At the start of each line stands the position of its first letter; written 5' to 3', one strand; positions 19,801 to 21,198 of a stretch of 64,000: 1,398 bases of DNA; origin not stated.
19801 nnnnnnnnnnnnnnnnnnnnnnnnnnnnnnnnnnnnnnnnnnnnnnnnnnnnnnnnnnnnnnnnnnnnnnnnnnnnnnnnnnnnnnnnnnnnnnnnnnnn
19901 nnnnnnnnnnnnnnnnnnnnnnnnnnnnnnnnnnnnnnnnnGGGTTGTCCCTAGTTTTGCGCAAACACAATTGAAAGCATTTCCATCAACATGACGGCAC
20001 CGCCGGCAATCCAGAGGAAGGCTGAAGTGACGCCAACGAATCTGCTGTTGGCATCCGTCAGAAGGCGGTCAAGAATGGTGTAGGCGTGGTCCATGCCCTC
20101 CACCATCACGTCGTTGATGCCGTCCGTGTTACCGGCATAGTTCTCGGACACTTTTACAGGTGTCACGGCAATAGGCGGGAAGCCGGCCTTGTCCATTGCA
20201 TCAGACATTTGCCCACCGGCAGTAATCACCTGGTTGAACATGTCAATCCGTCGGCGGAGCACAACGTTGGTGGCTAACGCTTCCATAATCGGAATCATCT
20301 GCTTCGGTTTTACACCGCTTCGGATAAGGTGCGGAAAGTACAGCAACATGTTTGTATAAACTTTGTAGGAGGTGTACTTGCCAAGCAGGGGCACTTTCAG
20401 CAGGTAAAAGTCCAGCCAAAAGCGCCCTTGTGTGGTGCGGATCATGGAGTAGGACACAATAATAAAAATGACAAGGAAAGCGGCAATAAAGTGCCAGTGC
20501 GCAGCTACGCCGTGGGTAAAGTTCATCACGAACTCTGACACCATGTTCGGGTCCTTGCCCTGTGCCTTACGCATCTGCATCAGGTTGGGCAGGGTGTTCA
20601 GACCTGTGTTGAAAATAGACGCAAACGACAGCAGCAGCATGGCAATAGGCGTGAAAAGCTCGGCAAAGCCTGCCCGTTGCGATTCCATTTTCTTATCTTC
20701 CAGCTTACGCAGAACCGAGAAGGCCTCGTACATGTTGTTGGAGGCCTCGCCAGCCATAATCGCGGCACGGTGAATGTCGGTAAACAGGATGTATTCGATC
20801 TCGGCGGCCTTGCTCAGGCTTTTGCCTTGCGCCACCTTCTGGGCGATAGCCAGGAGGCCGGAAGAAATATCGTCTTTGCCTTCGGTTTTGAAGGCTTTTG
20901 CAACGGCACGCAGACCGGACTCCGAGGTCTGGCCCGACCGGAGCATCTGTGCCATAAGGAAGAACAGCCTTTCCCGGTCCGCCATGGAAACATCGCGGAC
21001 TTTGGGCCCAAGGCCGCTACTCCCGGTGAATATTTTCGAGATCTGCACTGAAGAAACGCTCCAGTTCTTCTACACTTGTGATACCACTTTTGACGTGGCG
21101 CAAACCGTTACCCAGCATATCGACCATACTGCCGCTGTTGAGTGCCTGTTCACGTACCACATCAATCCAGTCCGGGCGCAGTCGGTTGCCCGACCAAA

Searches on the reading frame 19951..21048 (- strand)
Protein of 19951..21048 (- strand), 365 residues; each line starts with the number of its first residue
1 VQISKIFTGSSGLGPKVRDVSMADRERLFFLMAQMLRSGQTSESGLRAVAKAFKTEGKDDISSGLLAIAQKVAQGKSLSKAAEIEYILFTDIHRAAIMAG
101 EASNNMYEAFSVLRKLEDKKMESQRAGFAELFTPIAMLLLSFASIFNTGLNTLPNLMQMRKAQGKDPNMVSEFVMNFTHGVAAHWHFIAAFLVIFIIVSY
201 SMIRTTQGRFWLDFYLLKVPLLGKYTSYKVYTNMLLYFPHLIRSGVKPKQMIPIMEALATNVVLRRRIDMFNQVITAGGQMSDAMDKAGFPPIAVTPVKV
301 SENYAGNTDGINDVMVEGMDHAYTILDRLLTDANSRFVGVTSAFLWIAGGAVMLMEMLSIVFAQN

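Call 3: search_protein_families(library=pfam, proteins=[window:19951-21048:-], max_evalue=1)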
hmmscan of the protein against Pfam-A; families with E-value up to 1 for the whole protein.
window:19951-21048:- (365 aa): 1 family
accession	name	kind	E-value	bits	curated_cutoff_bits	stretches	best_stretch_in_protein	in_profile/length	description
PF00482.28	T2SSF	-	2.7e-14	53.6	25.2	2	31-145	4-116/125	Type II secretion system (T2SS), protein F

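Call 4: search_protein_families(library=ncbifam, proteins=[window:19951-21048:-], max_evalue=1)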
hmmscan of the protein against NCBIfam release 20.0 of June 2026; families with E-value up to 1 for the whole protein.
window:19951-21048:- (365 aa): 6 families
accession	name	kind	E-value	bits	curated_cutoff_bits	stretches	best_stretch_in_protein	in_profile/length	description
TIGR02120.1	GspF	equivalog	3.1e-23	82.7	424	1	18-360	58-390/401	type II secretion system inner membrane protein GspF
NF052607.1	T4PiliAsmPilCThrm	equivalog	6.9e-14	51.7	700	1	32-309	75-349/406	type IV pilus assembly protein PilC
NF052606.1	T4PiliAsmPilCMyx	equivalog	2.7e-13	49.6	700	2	154-310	208-364/419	type IV pilus assembly protein PilC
NF047826.1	T3SSXpsF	equivalog_domain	6.6e-13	48.2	650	1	33-331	76-372/405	type II secretion system protein XpsF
NF007861.0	PRK10573.1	equivalog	1.3e-12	47.5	401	1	28-309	64-343/401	protein transport protein HofC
NF041012.2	T4P_ComGB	equivalog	2.6e-10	40.1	240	1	25-290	3-260/332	competence type IV pilus assembly protein ComGB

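Call 44: search_solved_structures(query=window:19951-21048:-, max_evalue=0.01)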
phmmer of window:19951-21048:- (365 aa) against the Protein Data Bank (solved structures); distinct sequences matched with E-value up to 0.01: 3.
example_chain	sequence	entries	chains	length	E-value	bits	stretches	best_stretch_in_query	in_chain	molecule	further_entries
3jc8_Ca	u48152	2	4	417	3e-07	33.1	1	63-320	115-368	Type 4 fimbrial assembly protein PilC | PilC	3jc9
2vma_A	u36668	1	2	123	0.00021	23.7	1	18-120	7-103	GENERAL SECRETION PATHWAY PROTEIN F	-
2vmb_A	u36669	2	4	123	0.00022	23.7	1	18-120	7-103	GENERAL SECRETION PATHWAY PROTEIN F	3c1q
